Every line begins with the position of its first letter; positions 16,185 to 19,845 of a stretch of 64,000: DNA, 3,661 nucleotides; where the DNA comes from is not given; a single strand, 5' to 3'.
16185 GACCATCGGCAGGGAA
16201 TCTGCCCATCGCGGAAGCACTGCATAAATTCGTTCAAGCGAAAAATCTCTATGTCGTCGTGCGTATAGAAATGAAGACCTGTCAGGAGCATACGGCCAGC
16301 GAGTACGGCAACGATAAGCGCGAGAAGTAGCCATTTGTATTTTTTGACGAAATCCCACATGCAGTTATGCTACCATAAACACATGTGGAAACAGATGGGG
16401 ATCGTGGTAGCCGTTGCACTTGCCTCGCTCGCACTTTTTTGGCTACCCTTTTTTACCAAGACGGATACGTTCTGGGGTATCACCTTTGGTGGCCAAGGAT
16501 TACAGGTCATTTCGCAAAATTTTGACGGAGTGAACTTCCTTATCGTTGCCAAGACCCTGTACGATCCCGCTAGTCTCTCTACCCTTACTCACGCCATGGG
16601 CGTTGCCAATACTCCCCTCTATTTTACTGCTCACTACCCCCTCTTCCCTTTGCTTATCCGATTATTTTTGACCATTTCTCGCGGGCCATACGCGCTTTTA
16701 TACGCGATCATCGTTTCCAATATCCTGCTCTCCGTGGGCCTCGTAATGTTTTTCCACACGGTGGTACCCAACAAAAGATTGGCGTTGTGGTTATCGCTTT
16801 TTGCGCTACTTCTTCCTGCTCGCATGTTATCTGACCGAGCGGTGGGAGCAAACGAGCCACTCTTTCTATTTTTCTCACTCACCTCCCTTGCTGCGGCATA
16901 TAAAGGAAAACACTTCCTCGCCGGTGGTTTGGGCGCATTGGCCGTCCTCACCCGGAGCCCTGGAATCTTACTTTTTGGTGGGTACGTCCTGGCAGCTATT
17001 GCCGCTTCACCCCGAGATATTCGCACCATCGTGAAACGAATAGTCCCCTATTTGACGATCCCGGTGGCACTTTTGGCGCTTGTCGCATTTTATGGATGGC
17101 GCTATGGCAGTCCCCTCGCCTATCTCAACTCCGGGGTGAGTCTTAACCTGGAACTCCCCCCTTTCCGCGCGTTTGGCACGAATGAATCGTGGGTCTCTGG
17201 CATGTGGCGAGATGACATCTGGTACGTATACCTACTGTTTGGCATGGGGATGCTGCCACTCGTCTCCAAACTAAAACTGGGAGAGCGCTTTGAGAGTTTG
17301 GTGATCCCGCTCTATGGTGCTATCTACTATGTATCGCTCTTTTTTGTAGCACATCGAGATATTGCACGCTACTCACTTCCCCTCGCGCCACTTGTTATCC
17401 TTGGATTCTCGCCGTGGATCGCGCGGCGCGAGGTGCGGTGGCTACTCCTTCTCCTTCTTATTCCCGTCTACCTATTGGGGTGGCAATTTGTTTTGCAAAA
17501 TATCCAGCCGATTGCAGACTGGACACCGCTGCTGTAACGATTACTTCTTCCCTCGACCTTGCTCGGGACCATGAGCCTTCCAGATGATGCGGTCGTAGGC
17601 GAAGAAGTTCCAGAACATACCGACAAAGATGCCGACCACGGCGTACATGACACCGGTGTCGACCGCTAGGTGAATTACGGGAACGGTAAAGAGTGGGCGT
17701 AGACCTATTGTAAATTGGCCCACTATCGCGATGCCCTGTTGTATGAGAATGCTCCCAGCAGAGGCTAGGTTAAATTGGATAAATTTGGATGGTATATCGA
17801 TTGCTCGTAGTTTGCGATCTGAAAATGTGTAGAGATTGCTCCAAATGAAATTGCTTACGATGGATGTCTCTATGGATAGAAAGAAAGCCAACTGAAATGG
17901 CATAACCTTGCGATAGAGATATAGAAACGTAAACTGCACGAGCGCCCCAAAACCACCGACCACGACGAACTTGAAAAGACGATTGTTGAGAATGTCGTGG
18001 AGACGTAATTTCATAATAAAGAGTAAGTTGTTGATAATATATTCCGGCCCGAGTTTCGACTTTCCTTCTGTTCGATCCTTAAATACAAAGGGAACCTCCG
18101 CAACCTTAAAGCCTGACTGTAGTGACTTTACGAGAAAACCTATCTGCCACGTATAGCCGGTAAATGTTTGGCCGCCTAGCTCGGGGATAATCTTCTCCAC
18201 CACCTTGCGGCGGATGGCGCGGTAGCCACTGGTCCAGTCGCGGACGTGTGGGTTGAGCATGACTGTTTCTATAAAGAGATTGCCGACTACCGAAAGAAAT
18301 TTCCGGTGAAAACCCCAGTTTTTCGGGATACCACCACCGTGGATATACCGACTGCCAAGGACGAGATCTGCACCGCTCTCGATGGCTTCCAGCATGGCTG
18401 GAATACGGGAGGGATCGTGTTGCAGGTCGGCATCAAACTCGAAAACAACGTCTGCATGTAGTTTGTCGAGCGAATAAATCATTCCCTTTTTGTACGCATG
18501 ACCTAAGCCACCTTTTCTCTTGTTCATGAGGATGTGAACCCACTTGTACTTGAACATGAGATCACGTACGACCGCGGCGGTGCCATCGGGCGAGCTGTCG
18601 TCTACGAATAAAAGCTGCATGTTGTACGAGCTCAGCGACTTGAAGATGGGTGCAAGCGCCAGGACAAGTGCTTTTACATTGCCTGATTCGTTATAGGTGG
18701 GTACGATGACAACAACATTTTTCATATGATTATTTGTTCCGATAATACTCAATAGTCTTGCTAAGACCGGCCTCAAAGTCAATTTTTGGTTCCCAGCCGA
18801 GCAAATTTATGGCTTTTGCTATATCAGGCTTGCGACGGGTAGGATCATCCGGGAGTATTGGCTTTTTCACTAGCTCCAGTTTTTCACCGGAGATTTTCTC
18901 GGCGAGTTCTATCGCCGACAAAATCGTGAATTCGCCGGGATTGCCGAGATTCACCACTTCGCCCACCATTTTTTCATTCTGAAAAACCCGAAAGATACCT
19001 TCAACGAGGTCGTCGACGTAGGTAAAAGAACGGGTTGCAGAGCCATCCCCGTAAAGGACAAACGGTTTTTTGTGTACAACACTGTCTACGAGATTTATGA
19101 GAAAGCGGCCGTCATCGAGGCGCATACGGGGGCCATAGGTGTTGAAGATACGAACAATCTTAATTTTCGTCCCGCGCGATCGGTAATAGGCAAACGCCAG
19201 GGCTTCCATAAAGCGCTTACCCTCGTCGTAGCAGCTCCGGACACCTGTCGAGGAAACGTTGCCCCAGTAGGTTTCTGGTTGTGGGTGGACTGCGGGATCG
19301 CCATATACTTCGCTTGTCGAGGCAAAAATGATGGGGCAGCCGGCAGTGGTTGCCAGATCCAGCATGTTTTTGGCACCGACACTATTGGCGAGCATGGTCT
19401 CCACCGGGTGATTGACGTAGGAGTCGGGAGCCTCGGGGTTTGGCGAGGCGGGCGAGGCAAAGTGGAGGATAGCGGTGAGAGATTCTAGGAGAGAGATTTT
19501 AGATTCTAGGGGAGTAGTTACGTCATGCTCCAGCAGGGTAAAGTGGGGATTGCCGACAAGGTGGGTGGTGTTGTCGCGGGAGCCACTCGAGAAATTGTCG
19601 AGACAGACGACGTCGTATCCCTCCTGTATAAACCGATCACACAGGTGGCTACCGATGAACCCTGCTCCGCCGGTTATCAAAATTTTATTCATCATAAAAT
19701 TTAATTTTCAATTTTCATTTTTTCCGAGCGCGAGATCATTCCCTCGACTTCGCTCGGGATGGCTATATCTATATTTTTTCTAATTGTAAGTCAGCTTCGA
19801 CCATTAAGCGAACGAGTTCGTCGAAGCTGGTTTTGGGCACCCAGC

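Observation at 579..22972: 22 kb glycosylation locus with seven or more GT-C (ArnT/PMT-like) transferases, paired polyprenyl-P-sugar GT2 synthases, a Wzx flippase and UDP-Xyl / GDP-D-Rha synthesis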

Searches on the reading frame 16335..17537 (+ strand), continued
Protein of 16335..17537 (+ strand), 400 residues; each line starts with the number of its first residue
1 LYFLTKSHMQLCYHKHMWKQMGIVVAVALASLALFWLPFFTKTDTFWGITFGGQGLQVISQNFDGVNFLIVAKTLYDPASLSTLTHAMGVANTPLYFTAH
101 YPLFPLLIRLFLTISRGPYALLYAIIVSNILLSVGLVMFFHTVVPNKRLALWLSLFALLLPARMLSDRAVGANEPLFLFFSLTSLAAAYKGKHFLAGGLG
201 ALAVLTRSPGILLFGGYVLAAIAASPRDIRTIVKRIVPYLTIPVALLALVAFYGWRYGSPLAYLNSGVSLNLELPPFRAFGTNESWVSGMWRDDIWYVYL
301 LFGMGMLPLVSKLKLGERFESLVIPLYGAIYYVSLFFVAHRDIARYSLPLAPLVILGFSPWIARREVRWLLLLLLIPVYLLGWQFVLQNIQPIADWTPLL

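Call 68: search_protein_families(library=pfam, proteins=[L059:14449-15027:-, L029:17758-18804:-, L029:18848-19603:-, L024:20204-21133:-, L065:18122-19345:-, L042:8077-8856:-, L070:4368-5225:-, L077:7019-7576:-, L042:7363-7833:-, L009:4138-4956:-], max_evalue=0.001)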
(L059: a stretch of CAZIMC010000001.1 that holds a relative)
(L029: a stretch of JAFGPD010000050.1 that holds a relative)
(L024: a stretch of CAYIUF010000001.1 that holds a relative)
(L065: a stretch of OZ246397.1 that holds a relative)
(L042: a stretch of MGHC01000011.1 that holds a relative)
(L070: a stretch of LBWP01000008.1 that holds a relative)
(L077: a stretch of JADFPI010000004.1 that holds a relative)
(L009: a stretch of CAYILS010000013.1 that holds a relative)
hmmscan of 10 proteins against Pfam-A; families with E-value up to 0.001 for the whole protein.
L059:14449-15027:- (193 aa): 1 family
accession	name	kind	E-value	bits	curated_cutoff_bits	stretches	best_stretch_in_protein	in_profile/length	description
PF00908.23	dTDP_sugar_isom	-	7e-39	133.7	27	1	17-187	2-168/168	dTDP-4-dehydrorhamnose 3,5-epimerase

L029:17758-18804:- (349 aa): 2 families
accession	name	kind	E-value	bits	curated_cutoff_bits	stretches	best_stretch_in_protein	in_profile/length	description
PF16576.10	HlyD_D23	-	2.1e-09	37.5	30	1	76-249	22-184/214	Barrel-sandwich domain of CusB or HlyD membrane-fusion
PF13437.12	HlyD_3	-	2.5e-09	38.3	22.2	1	174-268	1-93/106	HlyD family secretion protein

L029:18848-19603:- (252 aa): 1 family
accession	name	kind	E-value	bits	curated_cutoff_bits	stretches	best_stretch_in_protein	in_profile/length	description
PF02578.20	Cu-oxidase_4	-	2.2e-46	158.7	22.9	1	35-244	24-233/238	Multi-copper polyphenol oxidoreductase laccase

L024:20204-21133:- (310 aa): 2 families
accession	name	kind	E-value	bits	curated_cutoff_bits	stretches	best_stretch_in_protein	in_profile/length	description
PF18075.7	FtsX_ECD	-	1.2e-13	51.9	23.5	1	63-153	3-96/96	FtsX extracellular domain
PF02687.27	FtsX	-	2.3e-12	47.5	25.5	1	186-287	3-104/120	FtsX-like permease C-terminal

L065:18122-19345:- (408 aa): 2 families
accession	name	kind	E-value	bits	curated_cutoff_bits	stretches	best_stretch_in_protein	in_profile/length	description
PF01551.29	Peptidase_M23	-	5e-17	62.3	28.7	2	247-280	56-89/96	Peptidase family M23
PF24568.1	CC_PcsB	-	2.4e-07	31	27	1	116-174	7-66/75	Peptidoglycan hydrolase PcsB, coiled-coil domain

L042:8077-8856:- (260 aa): 1 family
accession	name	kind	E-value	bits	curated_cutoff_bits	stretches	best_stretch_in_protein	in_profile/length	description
PF00119.25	ATP-synt_A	-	2.2e-47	162.2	33.9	1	23-235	2-217/217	ATP synthase A chain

L070:4368-5225:- (286 aa): 1 family
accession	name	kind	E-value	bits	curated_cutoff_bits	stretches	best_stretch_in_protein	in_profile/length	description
PF00231.24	ATP-synt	-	1.2e-75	255.3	39.9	1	3-283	1-280/285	ATP synthase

L077:7019-7576:- (186 aa): 4 families
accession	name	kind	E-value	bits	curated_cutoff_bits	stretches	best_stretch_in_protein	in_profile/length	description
PF00929.31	RNase_T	-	2.7e-22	80.5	24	1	15-178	1-164/164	Exonuclease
PF13482.12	RNase_H_2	-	2.3e-09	37.9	22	1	15-179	1-135/165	RNase_H superfamily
PF16473.11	Rv2179c-like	-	2.6e-06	27.7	27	1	15-178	3-173/177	3'-5' exoribonuclease Rv2179c-like domain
PF21762.3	DEDDh_C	-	0.00071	20.2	27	0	115-179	122-186/188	DNA polymerase III subunit epsilon-like, C-terminal domain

L042:7363-7833:- (157 aa): 1 family
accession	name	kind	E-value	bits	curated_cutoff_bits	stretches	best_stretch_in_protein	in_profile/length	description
PF00430.23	ATP-synt_B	-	9.2e-15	55.3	28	1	10-130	1-121/132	ATP synthase B/B' CF(0)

L009:4138-4956:- (273 aa): 1 family
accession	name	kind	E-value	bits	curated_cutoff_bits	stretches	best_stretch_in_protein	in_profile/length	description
PF02498.22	Bro-N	-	1.3e-14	55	25.6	1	13-105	1-92/96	BRO family, N-terminal domain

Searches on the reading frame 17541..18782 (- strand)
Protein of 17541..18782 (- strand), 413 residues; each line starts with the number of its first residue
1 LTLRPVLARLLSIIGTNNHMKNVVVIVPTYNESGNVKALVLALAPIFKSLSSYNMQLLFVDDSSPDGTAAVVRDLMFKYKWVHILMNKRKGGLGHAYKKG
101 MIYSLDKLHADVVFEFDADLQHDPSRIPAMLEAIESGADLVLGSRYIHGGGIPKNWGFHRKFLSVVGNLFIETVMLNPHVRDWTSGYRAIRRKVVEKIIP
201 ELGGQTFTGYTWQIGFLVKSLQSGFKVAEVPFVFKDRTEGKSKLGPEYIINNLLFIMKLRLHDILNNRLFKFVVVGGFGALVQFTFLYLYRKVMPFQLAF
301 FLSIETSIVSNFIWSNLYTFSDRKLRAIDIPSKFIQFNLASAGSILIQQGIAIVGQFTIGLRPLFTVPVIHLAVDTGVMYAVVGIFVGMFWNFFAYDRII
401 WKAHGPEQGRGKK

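Call 4: search_protein_families(library=pfam, proteins=[window:17541-18782:-], max_evalue=0.01)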
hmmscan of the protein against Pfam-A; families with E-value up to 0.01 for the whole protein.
window:17541-18782:- (413 aa): 3 families
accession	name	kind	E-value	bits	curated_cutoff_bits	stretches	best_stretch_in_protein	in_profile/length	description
PF00535.33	Glycos_transf_2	-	3.1e-26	92.7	23.3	1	25-198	2-167/168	Glycosyl transferase family 2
PF04138.20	GtrA_DPMS_TM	-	5.6e-16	59.2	26.1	1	271-401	1-117/117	GtrA/DPMS, transmembrane domain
PF11167.13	DUF2953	-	0.0063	17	22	0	373-394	8-29/53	Protein of unknown function (DUF2953)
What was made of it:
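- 17541..18725 (-): DPMS-type polyprenyl-P-hexose synthase: GT2 fused to a GtrA-like 4-TM domain. GT2 92.7 and GtrA_DPMS_TM 59.2 bits (call 4).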

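Call 11: search_protein_families(library=ncbifam, proteins=[window:17541-18782:-], max_evalue=0.001)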
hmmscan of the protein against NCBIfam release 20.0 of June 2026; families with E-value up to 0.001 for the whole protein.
window:17541-18782:- (413 aa): 12 families
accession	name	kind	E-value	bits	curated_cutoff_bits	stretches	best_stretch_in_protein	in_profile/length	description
NF047588.1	GlcsyltransPgfSStrep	equivalog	1e-17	64.3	500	1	23-293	3-248/308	glycosyltransferase PgfS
TIGR04182.1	glyco_TIGR04182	equivalog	5.2e-16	58.9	325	1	22-282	1-237/293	S-layer glycoprotein N-glycosyltransferase AglJ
NF007986.1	PRK10714.1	equivalog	9.1e-14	51.2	529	1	18-286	3-248/316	undecaprenyl-phosphate 4-deoxy-4-formamido-L-arabinose transferase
NF041391.1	DPhHxTase_Halo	equivalog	4e-12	45.6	375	1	29-246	3-194/213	dolichyl-phosphate hexose transferase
NF058614.1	PPMAGASynPpgS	equivalog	9.3e-11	41.6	370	1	23-231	2-193/226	polyprenyl-phospho-N-acetylgalactosaminyl synthase PpgS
TIGR03937.1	PgaC_IcaA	equivalog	1.3e-07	30.9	422.3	1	17-137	41-153/407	poly-beta-1,6-N-acetyl-D-glucosamine synthase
NF045692.1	OglycostaseCruG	equivalog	1.9e-06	27.1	600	1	15-141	35-160/386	2'-O-glycosyltransferase CruG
TIGR03469.1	HpnB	hypoth_equivalog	3.5e-06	26.3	379.25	1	19-136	42-162/386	hopene-associated glycosyltransferase HpnB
TIGR04283.1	glyco_like_mftF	equivalog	1.5e-05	24.7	182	1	25-117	3-88/221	TIGR04283 family arsenosugar biosynthesis glycosyltransferase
NF041875.1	EPS_EpsD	equivalog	0.00017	21.1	370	1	24-141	2-111/325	exopolysaccharide biosynthesis glycosyltransferase EpsD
NF010496.0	PRK13915.1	equivalog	0.00057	19.1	262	1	19-132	29-140/307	glucosyl-3-phosphoglycerate synthase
NF047683.1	TeichurnBiosyTuaG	equivalog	0.00095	18.9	400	0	20-101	5-82/252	teichuronic acid biosynthesis protein TuaG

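Call 16: search_solved_structures(query=window:17541-18782:-, max_evalue=0.001)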
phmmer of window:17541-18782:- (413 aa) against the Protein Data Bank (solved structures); distinct sequences matched with E-value up to 0.001: 8.
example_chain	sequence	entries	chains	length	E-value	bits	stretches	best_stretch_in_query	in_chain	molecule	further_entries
5mlz_A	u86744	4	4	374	2.4e-46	161.9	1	21-380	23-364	Dolichol monophosphate mannose synthase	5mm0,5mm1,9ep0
9hwj_A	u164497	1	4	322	1.3e-09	40.9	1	20-288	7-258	Undecaprenyl-phosphate 4-deoxy-4-formamido-L-arabinose transferase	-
9bhc_C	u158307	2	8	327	3.6e-09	39.4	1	20-284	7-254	Undecaprenyl-phosphate 4-deoxy-4-formamido-L-arabinose transferase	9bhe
8vxh_A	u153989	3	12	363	4.7e-09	39.1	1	20-284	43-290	Undecaprenyl-phosphate 4-deoxy-4-formamido-L-arabinose transferase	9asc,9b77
5ekp_C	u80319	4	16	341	2.9e-07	33.2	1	22-198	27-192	Uncharacterized glycosyltransferase sll0501 | Glycosyltransferase sll0501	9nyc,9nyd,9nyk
9nye_A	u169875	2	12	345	3e-07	33.1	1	22-198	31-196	Glycosyltransferase sll0501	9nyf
5eke_A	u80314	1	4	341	3.1e-07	33.1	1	22-198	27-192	Uncharacterized glycosyltransferase sll0501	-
3bcv_A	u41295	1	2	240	0.00035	23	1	22-168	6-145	Putative glycosyltransferase protein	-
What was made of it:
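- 17541..18725 (-): P. furiosus DPMS 5MLZ 161.9 bits, E=2.4e-46, full length (call 16).
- Closest known: Pyrococcus furiosus dolichyl-phosphate mannose synthase. Same: Full-length homology of 17541-18725: the GT2 catalytic domain plus the GtrA-like TM domain, 161.9 bits, E=2.4e-46 (call 16).
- Checked: 17541-18725: GT2 plus a GtrA domain; 162 bits to Pyrococcus DPMS over its full length (calls 4, 16).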

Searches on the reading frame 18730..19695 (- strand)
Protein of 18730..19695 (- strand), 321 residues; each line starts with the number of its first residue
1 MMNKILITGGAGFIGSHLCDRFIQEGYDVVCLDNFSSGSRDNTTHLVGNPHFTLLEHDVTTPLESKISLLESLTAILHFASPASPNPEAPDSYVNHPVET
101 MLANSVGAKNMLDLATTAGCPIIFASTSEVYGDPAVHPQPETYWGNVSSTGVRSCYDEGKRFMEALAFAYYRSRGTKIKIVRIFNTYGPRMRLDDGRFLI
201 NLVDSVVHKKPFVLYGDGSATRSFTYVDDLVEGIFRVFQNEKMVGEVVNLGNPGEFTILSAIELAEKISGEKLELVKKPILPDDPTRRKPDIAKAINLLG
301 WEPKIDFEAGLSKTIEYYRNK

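Call 4: search_protein_families(library=pfam, proteins=[window:18730-19695:-], max_evalue=0.01)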
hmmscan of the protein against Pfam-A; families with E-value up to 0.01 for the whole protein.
window:18730-19695:- (321 aa): 7 families
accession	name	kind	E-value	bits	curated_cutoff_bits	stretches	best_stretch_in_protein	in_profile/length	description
PF16363.11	GDP_Man_Dehyd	-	7.5e-48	164.1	27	1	6-313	1-331/332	GDP-mannose 4,6 dehydratase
PF01370.27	Epimerase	-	9.7e-48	163.1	20.9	1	5-251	1-240/240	NAD dependent epimerase/dehydratase family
PF01073.25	3Beta_HSD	-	3.4e-09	36.6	22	1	6-231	1-222/280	3-beta hydroxysteroid dehydrogenase/isomerase family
PF04321.23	RmlD_sub_bind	-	2e-07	30.8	27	1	4-268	2-227/287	RmlD substrate binding domain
PF07993.18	NAD_binding_4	-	0.0002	21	20.1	0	99-184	107-205/258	Male sterility protein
PF00106.31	adh_short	-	0.00037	20.5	26.6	1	4-62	2-61/195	short chain dehydrogenase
PF02719.21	Polysacc_synt_2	-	0.0084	15.8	20.2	0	5-34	1-30/293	Polysaccharide biosynthesis protein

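Call 11: search_protein_families(library=ncbifam, proteins=[window:18730-19695:-], max_evalue=0.001)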
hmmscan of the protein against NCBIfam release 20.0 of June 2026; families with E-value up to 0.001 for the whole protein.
window:18730-19695:- (321 aa): 27 families (the best 25 are shown)
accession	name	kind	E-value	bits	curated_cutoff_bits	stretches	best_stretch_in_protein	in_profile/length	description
TIGR04180.1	EDH_00030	hypoth_equivalog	3.8e-35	121.4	475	1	5-304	1-295/297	NAD-dependent 4,6-dehydratase LegB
TIGR01179.1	galE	equivalog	4.2e-34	117.8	262.3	1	4-309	1-316/332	UDP-glucose 4-epimerase GalE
TIGR01181.1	dTDP_gluc_dehyt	equivalog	6.6e-33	114.1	365.1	1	4-320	1-313/321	dTDP-glucose 4,6-dehydratase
NF008872.0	PRK11908.1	equivalog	2.8e-30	105.5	294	1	2-268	1-267/349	bifunctional UDP-4-keto-pentose/UDP-xylose synthase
NF005998.1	PRK08125.1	equivalog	1.3e-25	89.9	777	1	3-258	316-574/649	bifunctional UDP-4-amino-4-deoxy-L-arabinose formyltransferase/UDP-glucuronic acid oxidase ArnA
NF007582.0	PRK10217.1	equivalog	1.3e-19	70.5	698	1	2-319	1-332/355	dTDP-glucose 4,6-dehydratase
TIGR02197.1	heptose_epim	equivalog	1.3e-19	70.5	274.6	1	5-279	1-272/316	ADP-glyceromanno-heptose 6-epimerase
NF007490.0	PRK10084.1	subfamily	9e-18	64.4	649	1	4-319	2-335/361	dTDP-glucose 4,6-dehydratase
NF011728.1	PRK15181.1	equivalog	1.3e-16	60.5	760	1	4-321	17-340/348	Vi polysaccharide biosynthesis UDP-N-acetylglucosaminuronic acid C-4 epimerase TviC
NF007956.0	PRK10675.1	subfamily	2.1e-16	60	394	1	4-190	2-184/338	UDP-glucose 4-epimerase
NF047922.1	GDPFucSynFcl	equivalog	6.2e-13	48.9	500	1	97-318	74-301/308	GDP-L-fucose synthase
TIGR02622.1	CDP_4_6_dhtase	equivalog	3.9e-09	36.1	278.45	1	3-320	5-332/352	CDP-glucose 4,6-dehydratase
NF042422.1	oxyalk_red_OleD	equivalog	9.6e-09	35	580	1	4-240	2-217/329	2-alkyl-3-oxoalkanoate reductase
NF008360.0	PRK11150.1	equivalog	1e-07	31.5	452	1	5-252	2-237/310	ADP-glyceromanno-heptose 6-epimerase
TIGR01777.1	yfcH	hypoth_equivalog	1.5e-07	31.3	207.35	1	5-37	1-33/292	TIGR01777 family oxidoreductase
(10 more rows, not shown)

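Call 18: search_solved_structures(query=window:18730-19695:-, max_evalue=1e-10)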
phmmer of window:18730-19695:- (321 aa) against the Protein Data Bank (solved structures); distinct sequences matched with E-value up to 1e-10: 95 (the best 60 are shown).
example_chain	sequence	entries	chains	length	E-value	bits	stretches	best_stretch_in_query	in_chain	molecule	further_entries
4gll_A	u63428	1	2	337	8.7e-92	311.3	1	3-320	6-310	UDP-glucuronic acid decarboxylase 1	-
2b69_A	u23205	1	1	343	9.2e-92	311.2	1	3-320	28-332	UDP-glucuronate decarboxylase 1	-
4m55_A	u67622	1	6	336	4.3e-91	309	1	4-320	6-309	UDP-glucuronic acid decarboxylase 1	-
4lk3_A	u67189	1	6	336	6e-91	308.5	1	4-320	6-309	UDP-glucuronic acid decarboxylase 1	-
4zrm_A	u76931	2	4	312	2.9e-35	125.5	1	4-320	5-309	UDP-glucose 4-epimerase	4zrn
6zl6_A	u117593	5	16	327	3.2e-34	122.1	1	4-319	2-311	Epimerase domain-containing protein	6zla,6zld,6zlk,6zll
6zlj_A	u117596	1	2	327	4.5e-34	121.7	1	4-319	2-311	Epimerase domain-containing protein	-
8vr2_A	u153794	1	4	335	1e-33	120.5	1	3-317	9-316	NAD-dependent epimerase/dehydratase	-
7ys8_A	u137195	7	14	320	2.7e-30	109.2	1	5-321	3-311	UDP-glucose 4-epimerase | UDP-glucose 4-epimerase along with EC 5.1.3.2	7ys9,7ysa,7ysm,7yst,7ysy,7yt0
8rdg_A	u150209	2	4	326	6.2e-29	104.8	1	4-271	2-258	SDR family NAD(P)-dependent oxidoreductase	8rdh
8rdi_A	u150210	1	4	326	2e-28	103.1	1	4-271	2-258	SDR family NAD(P)-dependent oxidoreductase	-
6bwl_A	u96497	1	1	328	2.6e-28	102.7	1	4-319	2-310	Pal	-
3icp_A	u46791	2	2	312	4.8e-27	98.5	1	4-316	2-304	NAD-dependent epimerase/dehydratase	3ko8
6wjb_A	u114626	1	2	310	1.7e-26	96.7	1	3-276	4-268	NAD-dependent epimerase/dehydratase family protein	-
6wj9_A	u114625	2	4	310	5.8e-26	95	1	3-276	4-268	NAD-dependent epimerase/dehydratase family protein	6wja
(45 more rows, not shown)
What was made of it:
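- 18730..19695 (-): UDP-glucuronate decarboxylase (UDP-xylose synthase). Human UXS1 311 bits, E about 9e-92 (call 18).
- On ArnA/ArnC/ArnT lipid A modification: The decarboxylase is UXS-type (call 18).
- On Nucleotide-sugar enzymes Ugd, UXS, Gmd, Rmd: UXS 311 bits to human UXS1 (call 18).
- Checked: UXS is 18730-19695: 311 bits to human UXS1 (call 18).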
